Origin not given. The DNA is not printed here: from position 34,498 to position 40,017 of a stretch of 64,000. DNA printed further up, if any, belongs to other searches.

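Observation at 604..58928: Modular intergenic repeat family (heptamer arrays + GC mini-hairpin units) at six loci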

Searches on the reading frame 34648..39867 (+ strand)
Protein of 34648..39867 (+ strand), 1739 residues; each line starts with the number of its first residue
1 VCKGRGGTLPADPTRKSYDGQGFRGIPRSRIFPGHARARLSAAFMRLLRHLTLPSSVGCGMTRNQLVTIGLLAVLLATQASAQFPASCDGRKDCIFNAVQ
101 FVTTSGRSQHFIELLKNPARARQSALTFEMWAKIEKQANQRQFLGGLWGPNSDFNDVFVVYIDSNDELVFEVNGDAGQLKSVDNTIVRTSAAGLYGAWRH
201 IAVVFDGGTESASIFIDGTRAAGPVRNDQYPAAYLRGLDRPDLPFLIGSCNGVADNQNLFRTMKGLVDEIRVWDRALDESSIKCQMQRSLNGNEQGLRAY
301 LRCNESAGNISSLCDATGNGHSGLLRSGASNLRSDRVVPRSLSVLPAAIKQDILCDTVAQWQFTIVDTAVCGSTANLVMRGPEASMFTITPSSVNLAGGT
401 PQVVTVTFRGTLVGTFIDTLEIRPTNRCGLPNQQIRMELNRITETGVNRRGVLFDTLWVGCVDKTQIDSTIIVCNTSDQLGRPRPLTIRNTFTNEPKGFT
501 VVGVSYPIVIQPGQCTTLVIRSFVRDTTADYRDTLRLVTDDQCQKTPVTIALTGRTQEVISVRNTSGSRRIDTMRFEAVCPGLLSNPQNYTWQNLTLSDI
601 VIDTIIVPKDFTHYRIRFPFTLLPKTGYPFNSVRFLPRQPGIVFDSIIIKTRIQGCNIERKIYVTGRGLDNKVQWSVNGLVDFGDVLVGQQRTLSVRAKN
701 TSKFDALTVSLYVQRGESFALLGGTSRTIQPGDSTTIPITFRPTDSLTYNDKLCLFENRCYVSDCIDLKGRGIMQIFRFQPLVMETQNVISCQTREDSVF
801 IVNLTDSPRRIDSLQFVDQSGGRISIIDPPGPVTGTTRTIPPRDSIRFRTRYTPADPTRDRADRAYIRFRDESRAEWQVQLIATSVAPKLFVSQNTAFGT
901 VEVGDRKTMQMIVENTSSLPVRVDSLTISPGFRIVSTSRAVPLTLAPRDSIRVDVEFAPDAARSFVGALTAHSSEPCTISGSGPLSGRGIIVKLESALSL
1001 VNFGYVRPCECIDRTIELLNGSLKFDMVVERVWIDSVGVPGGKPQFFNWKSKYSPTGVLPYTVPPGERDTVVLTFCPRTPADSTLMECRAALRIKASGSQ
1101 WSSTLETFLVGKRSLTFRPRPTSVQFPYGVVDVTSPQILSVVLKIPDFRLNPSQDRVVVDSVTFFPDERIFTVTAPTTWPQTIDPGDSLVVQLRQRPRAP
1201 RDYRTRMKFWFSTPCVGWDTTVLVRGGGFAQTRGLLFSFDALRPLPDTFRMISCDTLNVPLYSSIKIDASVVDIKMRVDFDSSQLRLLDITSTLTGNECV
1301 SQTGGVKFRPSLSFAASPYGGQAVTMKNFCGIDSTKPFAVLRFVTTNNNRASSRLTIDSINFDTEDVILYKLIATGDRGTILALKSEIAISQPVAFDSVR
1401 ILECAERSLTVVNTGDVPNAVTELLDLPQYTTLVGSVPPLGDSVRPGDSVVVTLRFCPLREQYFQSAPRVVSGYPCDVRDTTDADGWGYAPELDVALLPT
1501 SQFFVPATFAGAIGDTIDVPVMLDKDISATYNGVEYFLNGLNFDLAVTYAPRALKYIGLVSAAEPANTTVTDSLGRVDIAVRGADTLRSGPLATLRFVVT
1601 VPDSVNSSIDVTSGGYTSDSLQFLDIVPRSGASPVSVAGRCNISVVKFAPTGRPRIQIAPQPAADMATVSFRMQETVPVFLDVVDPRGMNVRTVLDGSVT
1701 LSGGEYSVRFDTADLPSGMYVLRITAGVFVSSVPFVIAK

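Call 71: search_protein_families(library=pfam, proteins=[window:34648-39867:+])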
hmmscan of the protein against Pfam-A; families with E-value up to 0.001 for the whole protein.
window:34648-39867:+ (1739 aa): 12 families
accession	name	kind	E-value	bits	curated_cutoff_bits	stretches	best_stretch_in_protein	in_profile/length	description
PF15780.11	ASH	-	4.2e-25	88.2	27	2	679-760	12-93/98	Abnormal spindle-like microcephaly-assoc'd, ASPM-SPD-2-Hydin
PF22073.2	Cep192_D4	-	5e-24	85.1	35.5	2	894-989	9-111/112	Cep192 domain 4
PF22544.2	HYDIN_VesB_CFA65-like_Ig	-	1.7e-17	63.9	25.5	0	680-755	9-84/100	HYDIN/CFA65/VesB-like, Ig-like domain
PF13385.13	Laminin_G_3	-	2.2e-16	60.8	27.6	1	122-282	15-150/151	Concanavalin A-like lectin/glucanases superfamily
PF24507.1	Ig_CFAP65_4th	-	1.7e-11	44.8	27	0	727-758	32-63/76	CFAP65, fourth Ig-like domain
PF24798.1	Ig-CFAP74_4th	-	6.6e-09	36.3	28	0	893-973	3-81/95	CFAP74 forth Ig-like domain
PF22067.2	Cep192_D3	-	1.1e-07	32.4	27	0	688-751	15-77/99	Cep192 domain 3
PF24499.1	Ig_TMEM131L_4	-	2.6e-05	25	27.8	0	728-772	92-135/136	TMEM131L fourth Ig-like domain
PF07610.17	DUF1573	-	2.9e-05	24.4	26.1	0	892-961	4-70/98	Protein of unknown function (DUF1573)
PF22066.2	Cep192_D8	-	0.0003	21.4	33.5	0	896-975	13-88/101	Cep192 domain 8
PF12371.14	TMEM131_like_N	-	0.00069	20.2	28.8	0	681-743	8-70/84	Transmembrane protein 131-like N-terminal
PF25249.1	Ig_CFAP65_7th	-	0.0007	19.8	28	0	1405-1465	20-78/120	CFAP65, seventh Ig-like domain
